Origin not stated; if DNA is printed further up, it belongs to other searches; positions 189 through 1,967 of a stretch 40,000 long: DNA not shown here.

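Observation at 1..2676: Coupled ASCH / PIN-GNAT-PUA-like fusion / XRE / ASCH cluster: candidate RNA-acetylation-linked conflict (defence or toxin-antitoxin-like) module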

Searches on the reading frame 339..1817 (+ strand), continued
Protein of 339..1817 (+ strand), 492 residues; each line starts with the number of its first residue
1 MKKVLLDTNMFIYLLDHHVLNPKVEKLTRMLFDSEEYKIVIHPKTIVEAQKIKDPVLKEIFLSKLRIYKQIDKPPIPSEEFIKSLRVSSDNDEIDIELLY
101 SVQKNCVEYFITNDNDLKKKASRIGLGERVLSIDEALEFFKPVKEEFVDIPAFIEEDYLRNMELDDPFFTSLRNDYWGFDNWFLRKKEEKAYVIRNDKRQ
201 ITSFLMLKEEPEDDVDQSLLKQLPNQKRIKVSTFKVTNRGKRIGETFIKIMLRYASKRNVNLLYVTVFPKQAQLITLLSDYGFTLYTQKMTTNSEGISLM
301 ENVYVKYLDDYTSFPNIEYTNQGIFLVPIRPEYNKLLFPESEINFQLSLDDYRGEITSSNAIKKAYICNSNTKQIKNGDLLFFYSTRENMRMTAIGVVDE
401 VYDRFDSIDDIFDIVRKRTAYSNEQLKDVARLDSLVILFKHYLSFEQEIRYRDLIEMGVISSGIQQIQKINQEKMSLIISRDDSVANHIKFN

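Call 49: find_encoding_contigs(protein=P0108, flank=9000, max_places=2)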
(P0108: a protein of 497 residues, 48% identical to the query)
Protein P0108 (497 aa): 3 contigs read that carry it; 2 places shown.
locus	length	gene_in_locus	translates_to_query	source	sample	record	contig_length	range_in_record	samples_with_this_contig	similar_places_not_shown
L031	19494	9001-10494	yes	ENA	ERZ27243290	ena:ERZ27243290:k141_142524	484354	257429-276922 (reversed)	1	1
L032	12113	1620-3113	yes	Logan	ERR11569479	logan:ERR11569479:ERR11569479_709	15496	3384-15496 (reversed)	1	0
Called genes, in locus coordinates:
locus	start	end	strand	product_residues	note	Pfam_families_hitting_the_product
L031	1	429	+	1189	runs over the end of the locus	PF00270:DEAD, PF04851:ResIII (weak), PF00271:Helicase_C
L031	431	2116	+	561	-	PF08378:NERD, PF00580:UvrD-helicase (faint), PF02562:PhoH (faint), PF04851:ResIII (weak), PF13245:AAA_19, PF13604:AAA_30 (weak), PF13361:UvrD_C (faint)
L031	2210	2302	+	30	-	-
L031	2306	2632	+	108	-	-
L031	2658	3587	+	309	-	-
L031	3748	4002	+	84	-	-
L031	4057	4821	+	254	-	PF08378:NERD, PF01396:Zn_ribbon_Top1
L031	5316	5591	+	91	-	-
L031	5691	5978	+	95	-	PF00436:SSB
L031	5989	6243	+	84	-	-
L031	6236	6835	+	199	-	-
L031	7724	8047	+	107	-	-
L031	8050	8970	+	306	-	PF12728:HTH_17 (weak), PF02661:Fic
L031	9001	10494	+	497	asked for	-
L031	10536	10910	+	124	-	PF04266:ASCH (weak)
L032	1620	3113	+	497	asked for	-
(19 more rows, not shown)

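Call 50: find_encoding_contigs(protein=P0033, flank=9000, max_places=2)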
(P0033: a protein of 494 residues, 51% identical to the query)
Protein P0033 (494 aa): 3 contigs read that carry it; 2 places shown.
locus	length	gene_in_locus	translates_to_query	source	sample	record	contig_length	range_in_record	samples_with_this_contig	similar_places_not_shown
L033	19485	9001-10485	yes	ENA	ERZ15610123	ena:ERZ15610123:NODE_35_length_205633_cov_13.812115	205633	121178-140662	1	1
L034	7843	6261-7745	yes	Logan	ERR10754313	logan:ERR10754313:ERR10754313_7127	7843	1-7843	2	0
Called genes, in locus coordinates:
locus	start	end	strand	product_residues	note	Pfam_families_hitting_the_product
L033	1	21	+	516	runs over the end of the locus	PF12161:HsdM_N, PF02384:N6_Mtase, PF01170:UPF0020 (weak), PF05175:MTS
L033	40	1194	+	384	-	PF01420:Methylase_S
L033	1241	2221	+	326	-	PF02899:Phage_int_SAM_1 (weak), PF13495:Phage_int_SAM_4, PF00589:Phage_integrase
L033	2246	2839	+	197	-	PF01420:Methylase_S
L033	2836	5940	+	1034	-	PF04313:HSDR_N, PF04851:ResIII, PF18766:SWI2_SNF2, PF00270:DEAD (weak), PF22679:T1R_D3-like, PF11867:T1RH-like_C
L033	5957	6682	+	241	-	PF01863:YgjP-like, PF08325:WLM (weak), PF10263:SprT-like (weak)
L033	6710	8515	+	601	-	PF03235:GmrSD_N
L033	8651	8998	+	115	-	PF04266:ASCH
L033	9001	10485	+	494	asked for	PF01878:EVE (weak)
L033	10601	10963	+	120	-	PF13560:HTH_31, PF01381:HTH_3, PF12844:HTH_19 (weak)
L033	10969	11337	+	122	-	-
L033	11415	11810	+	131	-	PF04266:ASCH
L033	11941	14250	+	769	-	PF00580:UvrD-helicase, PF13245:AAA_19, PF13604:AAA_30 (faint), PF01443:Viral_helicase1 (faint), PF13361:UvrD_C, PF13538:UvrD_C_2 (faint)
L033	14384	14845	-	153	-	-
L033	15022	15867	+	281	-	-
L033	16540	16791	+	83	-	PF07866:DUF1653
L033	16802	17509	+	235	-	PF12146:Hydrolase_4, PF20408:Abhydrolase_11 (faint), PF00561:Abhydrolase_1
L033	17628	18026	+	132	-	PF02082:Rrf2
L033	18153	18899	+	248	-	PF00005:ABC_tran, PF02463:SMC_N (faint), PF13304:AAA_21 (faint)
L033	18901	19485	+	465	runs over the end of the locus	PF19295:SufBD_N, PF01458:SUFBD_core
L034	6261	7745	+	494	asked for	PF01878:EVE (weak)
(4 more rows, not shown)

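Call 54: search_protein_families(library=pfam, alignment_id=A3, max_evalue=0.00001)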
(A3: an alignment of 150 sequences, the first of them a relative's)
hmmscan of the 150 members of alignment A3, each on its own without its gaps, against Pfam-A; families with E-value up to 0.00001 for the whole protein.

A. member 1, L002:110-1093:+ (327 aa): 0 families

B. families by the number of members that match (of 150 scanned): 190 families (the first 25 are shown)
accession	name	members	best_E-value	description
PF00589.27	Phage_integrase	10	3.8e-31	Phage integrase family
PF02661.23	Fic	6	2.8e-23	Fic/DOC family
PF02384.22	N6_Mtase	3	9.8e-61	N-6 DNA Methylase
PF13784.11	Fic_N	2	1e-25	Fic/DOC family N-terminal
PF01381.28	HTH_3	2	3.3e-23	Helix-turn-helix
PF13749.12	HATPase_c_4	2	5.2e-19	Putative ATP-dependent DNA helicase recG C-terminal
PF12844.13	HTH_19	2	1e-16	Helix-turn-helix domain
PF00583.31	Acetyltransf_1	2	3.2e-15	Acetyltransferase (GNAT) family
PF13508.13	Acetyltransf_7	2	5e-15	Acetyltransferase (GNAT) domain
PF00149.33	Metallophos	2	1.6e-14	Calcineurin-like phosphoesterase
PF14659.12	Phage_int_SAM_3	2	1.4e-13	Phage integrase, N-terminal SAM-like domain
PF04851.21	ResIII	2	1.8e-13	Type III restriction enzyme, res subunit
PF12773.13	DZR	2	2.5e-13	Double zinc ribbon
PF07799.17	DUF1643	2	9.3e-13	Protein of unknown function (DUF1643)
PF06941.18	NT5C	2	1e-11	5' nucleotidase, deoxy (Pyrimidine), cytosolic type C protein (NT5C)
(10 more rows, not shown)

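Call 55: search_protein_families(library=padloc, alignment_id=A3, max_evalue=1e-10)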
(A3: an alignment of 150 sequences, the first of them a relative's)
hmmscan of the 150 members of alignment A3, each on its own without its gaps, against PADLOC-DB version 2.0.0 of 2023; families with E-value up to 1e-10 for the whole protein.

A. member 1, L002:110-1093:+ (327 aa): 0 families

B. families by the number of members that match (of 150 scanned): 208 families (the first 25 are shown)
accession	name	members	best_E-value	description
PDLC03963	SoFic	6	2.6e-114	-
PDLC04836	PDC-S04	6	4.9e-38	-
PDLC04840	PDC-S04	6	1.5e-37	-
PDLC04837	PDC-S04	6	7.7e-32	-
PDLC04966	PDC-S24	6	4.5e-15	-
PDLC04839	PDC-S04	4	5e-19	-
PDLC03029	MTase_I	3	8e-157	Type I methyltransferase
PDLC04134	mad2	3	4.3e-21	mads_2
PDLC02926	HTH_VI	2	2.8e-16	-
PDLC03598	REase_MTase_IIG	1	0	Type IIG restriction enzyme-methyltransferase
PDLC03434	REase_II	1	3.3e-191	Type II restriction enzyme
PDLC03599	REase_MTase_IIG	1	3.6e-96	Type IIG restriction enzyme-methyltransferase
PDLC03627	REase_MTase_IIG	1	3.8e-89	Type IIG restriction enzyme-methyltransferase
PDLC03302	MTase_II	1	7.7e-76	Type II methyltransferase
PDLC00433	ThsB1|ThsB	1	2.1e-75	TIR-like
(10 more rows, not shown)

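Call 56: search_protein_families(library=padloc, proteins=[L024:2887-3279:+, L024:3285-3677:+, L024:4147-5442:+, L024:7180-7683:+, L024:9183-9479:-, L033:11415-11810:+], max_evalue=0.001)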
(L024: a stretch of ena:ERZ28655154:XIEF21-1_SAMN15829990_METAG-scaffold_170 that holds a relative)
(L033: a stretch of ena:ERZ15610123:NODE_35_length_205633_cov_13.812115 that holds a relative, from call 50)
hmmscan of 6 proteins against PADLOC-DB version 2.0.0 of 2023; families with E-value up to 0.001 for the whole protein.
L024:2887-3279:+ (130 aa): 0 families

L024:3285-3677:+ (130 aa): 0 families

L024:4147-5442:+ (431 aa): 0 families

L024:7180-7683:+ (167 aa): 0 families

L024:9183-9479:- (98 aa): 0 families

L033:11415-11810:+ (131 aa): 2 families
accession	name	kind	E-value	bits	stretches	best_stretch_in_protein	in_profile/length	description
PDLC04425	PDC-M11B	-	6.5e-05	21.4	0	6-29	6-29/132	-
PDLC04424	PDC-M11B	-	8.6e-05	20.5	0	5-114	12-110/142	-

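Call 70: find_related_loci(query=A1, collection=viral_contigs, flank=5000)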
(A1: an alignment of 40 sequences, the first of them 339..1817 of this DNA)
Query A1 (492 aa) in viral_contigs; peptide patterns used: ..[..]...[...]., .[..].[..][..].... (x = any residue, [..] = any of these).
40 stretches matched a pattern; 1 encode a relative of the query (tblastn E <= 1e-3); 1 distinct loci.
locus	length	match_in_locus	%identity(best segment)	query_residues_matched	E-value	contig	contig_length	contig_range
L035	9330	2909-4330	46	1-472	2e-129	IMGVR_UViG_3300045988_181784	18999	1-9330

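Call 71: search_dna_similar(query=window:339-1817:+, collection=plasmids, mode=protein, max_rows=15)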
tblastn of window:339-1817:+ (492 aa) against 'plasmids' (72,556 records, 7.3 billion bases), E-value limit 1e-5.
Records with a match: 33; places in all: 35; records where one place covers at least 80% of the query: 16.
Best place of each record, by identity: <60% 33.
By first word of the organism name: Rhizobium 4; Sinorhizobium 3; Mesorhizobium 2; Methylobacterium 2; Paenibacillus 2; Natronococcus 1; Halalkaliarchaeum 1; Ensifer 1; Burkholderia 1; Sphingobium 1; and 15 more.
By predicted mobility (MOB-suite, as given by PLSDB): non-mobilizable 20; conjugative 11; mobilizable 2.
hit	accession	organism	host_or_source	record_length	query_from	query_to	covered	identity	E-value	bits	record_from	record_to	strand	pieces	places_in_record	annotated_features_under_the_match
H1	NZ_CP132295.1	Natronococcus sp. AD-5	cell culture,sediment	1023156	4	488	99%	28.8%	6e-44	173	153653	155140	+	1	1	record has no annotation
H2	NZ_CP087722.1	Halalkaliarchaeum sp. AArc-CO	Kulunda Steppe hypersaline lake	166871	3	478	97%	29.3%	3e-46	213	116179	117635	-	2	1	PIN domain-containing protein | hypothetical protein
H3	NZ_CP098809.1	Ensifer adhaerens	whole organism,soil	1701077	3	474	96%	29.3%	6e-44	173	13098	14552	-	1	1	none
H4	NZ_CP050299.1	Mesorhizobium huakuii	Oxytropis kamtschatica,cell ...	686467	3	472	96%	29.1%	4e-46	179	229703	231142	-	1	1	GNAT family N-acetyltransferase | ASCH domain-containing protein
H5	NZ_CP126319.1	Burkholderia anthina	Sorghum bicolor,Sandy loam,rhizosphere ...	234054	3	480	97%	27.9%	6e-45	176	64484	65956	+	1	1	N-acetyltransferase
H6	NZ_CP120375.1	Sinorhizobium garamanticum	Argyrolobium uniflorum,Cell culture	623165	3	473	96%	28.0%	9e-42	167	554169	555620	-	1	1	GNAT family N-acetyltransferase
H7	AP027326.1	Sphingobium sp. TomTYG46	-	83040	3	434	88%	29.9%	1e-47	184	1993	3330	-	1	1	hypothetical protein (x2)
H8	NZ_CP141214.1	Sinorhizobium meliloti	alfalfa,Isolate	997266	3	474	96%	27.1%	4e-41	165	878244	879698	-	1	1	GNAT family N-acetyltransferase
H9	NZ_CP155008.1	Methylobacterium fujisawaense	concrete cylinder weathered outdoors on ...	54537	5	481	97%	25.9%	1e-29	130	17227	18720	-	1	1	hypothetical protein | helix-turn-helix domain-containing protein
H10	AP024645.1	Arthrobacter sp. StoSoilB3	-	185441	3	475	96%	25.9%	9e-35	146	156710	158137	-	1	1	hypothetical protein (x2)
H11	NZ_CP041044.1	Paracoccus sp. AK26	pure culture,Hexachlorocyclohexane ...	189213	5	466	94%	26.4%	4e-36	150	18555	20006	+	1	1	helix-turn-helix domain-containing protein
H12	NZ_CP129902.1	Rhodococcus ruber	soil,bacterial genome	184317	4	481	97%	25.4%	3e-37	153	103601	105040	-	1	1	GNAT family N-acetyltransferase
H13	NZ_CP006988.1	Rhizobium etli bv. mimosae str. IE4771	Phaseolus vulgaris,whole organism,nodule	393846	5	481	97%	25.3%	4e-26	120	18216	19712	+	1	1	GNAT family N-acetyltransferase | helix-turn-helix domain-containing protein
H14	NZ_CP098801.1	Rhizobium anhuiense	Trifolium dubium,Cell culture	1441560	5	428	86%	25.9%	1e-29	131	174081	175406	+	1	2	record has no annotation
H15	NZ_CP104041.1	Rhizobium sp. WSM4643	Pisum sativum,Cell culture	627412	5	401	81%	27.5%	3e-30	132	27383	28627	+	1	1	GNAT family N-acetyltransferase | helix-turn-helix domain-containing protein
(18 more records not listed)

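Call 72: search_dna_similar(query=window:339-1817:+, collection=phages, mode=protein, max_rows=10)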
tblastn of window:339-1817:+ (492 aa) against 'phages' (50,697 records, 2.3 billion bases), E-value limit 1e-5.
Records with a match: 16; places in all: 16; records where one place covers at least 80% of the query: 2.
Best place of each record, by identity: <60% 16.
By first word of the organism name: Escherichia 8; Methanothermobacter 2; Lactobacillus 2; Lacticaseibacillus 1; Salmonella 1; Enterococcus 1; Bacteriophage 1.
By host as written in the record: - 8; Escherichia coli 4; Lacticaseibacillus paracasei LMG 19719 1; Lactobacillus johnsonii 1; Escherichia coli C 1; uncultured Helicobacter sp. 1.
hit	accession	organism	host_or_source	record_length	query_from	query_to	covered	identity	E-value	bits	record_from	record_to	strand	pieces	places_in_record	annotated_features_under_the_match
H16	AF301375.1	Methanothermobacter phage psiM100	-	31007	3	439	89%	33.2%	1e-49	189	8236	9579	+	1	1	ORFD: unknown | inserted fragment IFa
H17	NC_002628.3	Methanothermobacter phage psiM100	-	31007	3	439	89%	33.2%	1e-49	189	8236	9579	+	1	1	ORFD: hypothetical protein | inserted fragment IFa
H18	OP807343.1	Lacticaseibacillus phage P7.1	Lacticaseibacillus paracasei LMG 19719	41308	153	466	64%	29.6%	1e-27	123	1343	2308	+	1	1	hypothetical protein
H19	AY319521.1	Salmonella phage SopEPhi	-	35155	162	390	47%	36.3%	7e-31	132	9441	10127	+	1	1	unknown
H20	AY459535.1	Lactobacillus prophage Lj965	-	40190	159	395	48%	34.3%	3e-26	119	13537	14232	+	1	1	putative protein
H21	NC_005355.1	Lactobacillus prophage Lj965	Lactobacillus johnsonii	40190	159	395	48%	34.3%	3e-26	119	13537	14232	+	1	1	hypothetical protein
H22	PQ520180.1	Enterococcus phage IME_EF3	-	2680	159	398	49%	32.8%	3e-30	130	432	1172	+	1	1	record has no annotation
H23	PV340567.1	Escherichia phage PhiR47_2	Escherichia coli C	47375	161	386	46%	33.2%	3e-27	122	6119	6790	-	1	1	GevT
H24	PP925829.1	Escherichia phage IdasGreatGrand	Escherichia coli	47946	161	386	46%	33.2%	3e-27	122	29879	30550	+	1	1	hypothetical protein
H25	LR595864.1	Escherichia phage 4A7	-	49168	161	386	46%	33.2%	3e-27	122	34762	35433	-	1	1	hypothetical protein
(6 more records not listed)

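Call 73: get_annotated_region(hit=H23, flank=3000)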
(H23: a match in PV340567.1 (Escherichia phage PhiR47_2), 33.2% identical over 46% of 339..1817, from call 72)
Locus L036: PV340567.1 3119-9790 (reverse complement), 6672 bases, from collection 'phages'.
description: Escherichia phage PhiR47_2, complete genome.
organism: Escherichia phage PhiR47_2 (NCBI taxid 3416489)
taxonomy: Viruses
host: Escherichia coli C; source: -; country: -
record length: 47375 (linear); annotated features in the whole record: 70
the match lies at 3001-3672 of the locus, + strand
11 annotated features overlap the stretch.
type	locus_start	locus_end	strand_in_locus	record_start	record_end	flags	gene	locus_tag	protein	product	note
CDS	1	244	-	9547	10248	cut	-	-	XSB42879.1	DNA replication protein P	-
CDS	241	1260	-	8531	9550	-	-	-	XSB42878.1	DNA replication protein O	-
CDS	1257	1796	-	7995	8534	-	-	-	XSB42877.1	cII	activator protein cII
CDS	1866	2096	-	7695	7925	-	-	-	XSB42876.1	Cro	transcriptional regulator cro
CDS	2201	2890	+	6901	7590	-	-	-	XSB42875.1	cI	repressor protein cI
CDS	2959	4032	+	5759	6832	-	-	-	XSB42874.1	GevT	GevT toxin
CDS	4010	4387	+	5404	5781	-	-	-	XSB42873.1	GevA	GevA antitoxin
CDS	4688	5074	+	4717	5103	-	-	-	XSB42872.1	Kil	prophage Kil protein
CDS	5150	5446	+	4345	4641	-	-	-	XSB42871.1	Gam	host-nuclease inhibitor protein Gam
CDS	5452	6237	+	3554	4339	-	-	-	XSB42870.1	Bet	recombination protein Bet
CDS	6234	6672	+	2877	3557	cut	-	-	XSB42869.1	exonuclease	-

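Call 78: search_protein_families(library=padloc, proteins=[L036:2959-4032:+, L036:4010-4387:+], max_evalue=0.001)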
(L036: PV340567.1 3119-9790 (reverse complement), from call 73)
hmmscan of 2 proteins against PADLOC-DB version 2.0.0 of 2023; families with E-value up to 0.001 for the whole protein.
L036:2959-4032:+ (357 aa): 6 families
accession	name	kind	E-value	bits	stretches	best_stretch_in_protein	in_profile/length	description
PDLC04419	PDC-M11A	-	2.1e-133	443.1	1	6-356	10-356/357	-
PDLC04422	PDC-M11A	-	7.6e-94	313.4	1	8-357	155-501/501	-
PDLC04418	PDC-M11A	-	6.2e-93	310.1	1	8-356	92-443/444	-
PDLC04421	PDC-M11A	-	5.4e-41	138.8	1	12-302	161-441/486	-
PDLC04420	PDC-M11A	-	5.9e-36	122.2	1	13-308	49-338/376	-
PDLC04417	PDC-M11A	-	6.6e-31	105.8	1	19-304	166-451/501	-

L036:4010-4387:+ (125 aa): 3 families
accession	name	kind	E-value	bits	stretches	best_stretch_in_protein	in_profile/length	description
PDLC04425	PDC-M11B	-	6.8e-52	173.4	1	1-123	1-122/132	-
PDLC04424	PDC-M11B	-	3.4e-44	148.3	1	1-123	8-129/142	-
PDLC04423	PDC-M11B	-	1.8e-22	78.1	1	5-124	1-119/164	-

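Call 84: find_homologous_proteins(query=L036:4010-4387:+)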
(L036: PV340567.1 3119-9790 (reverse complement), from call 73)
Query L036:4010-4387:+ (125 aa): 2443 proteins with E <= 0.001 among 2445 candidates; the best 120 are listed.
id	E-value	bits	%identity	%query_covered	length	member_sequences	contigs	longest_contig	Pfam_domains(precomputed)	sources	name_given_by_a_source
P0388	2.5e-74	265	99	100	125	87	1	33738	PF04266.21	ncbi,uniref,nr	ncbi:ASCH domain-containing protein [Escherichia coli]|uniref:ASCH domain-containing protein n=1 Tax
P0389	1.2e-72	260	91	100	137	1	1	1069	-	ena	-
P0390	7.2e-69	247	94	100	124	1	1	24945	PF04266.21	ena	-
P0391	1.6e-67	243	95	100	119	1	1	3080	-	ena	-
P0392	5.4e-66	238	89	100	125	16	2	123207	PF04266.21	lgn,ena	-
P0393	5.0e-64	232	86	99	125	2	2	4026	PF04266.21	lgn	-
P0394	2.7e-63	229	83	100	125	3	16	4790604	-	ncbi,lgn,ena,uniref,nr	ncbi:ASCH domain-containing protein [Enterobacter hormaechei]|uniref:ASCH domain-containing protein 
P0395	2.1e-58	214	78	98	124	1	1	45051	PF04266.21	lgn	-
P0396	5.5e-58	212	80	98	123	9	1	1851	-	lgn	-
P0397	5.8e-58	212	76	98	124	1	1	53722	PF04266.21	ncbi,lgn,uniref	ncbi:ASCH domain-containing protein [Mixta calida]|uniref:ASCH domain-containing protein n=1 Tax=Mix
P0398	2.1e-57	210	77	98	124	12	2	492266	PF04266.21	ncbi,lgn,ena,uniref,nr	ncbi:ASCH domain-containing protein [Candidatus Pantoea deserta]|uniref:ASCH domain-containing prote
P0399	2.6e-57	210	78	98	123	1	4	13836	PF04266.21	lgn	-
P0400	5.2e-57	209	79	98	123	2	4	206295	-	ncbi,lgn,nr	ncbi:TPA: ASCH domain-containing protein [Salmonella enterica]|nr:ASCH domain-containing protein [Sa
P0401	6.0e-57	209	78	98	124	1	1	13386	PF04266.21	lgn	-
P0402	7.6e-57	209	76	98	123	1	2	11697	-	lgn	-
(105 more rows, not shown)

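Call 91: search_protein_families(library=pfam, proteins=[L024:3285-3677:+, L024:4147-5442:+], max_evalue=0.001)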
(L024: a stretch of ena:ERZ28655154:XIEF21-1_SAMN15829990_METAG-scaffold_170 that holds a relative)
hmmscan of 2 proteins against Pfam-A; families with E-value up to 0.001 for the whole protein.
L024:3285-3677:+ (130 aa): 0 families

L024:4147-5442:+ (431 aa): 0 families
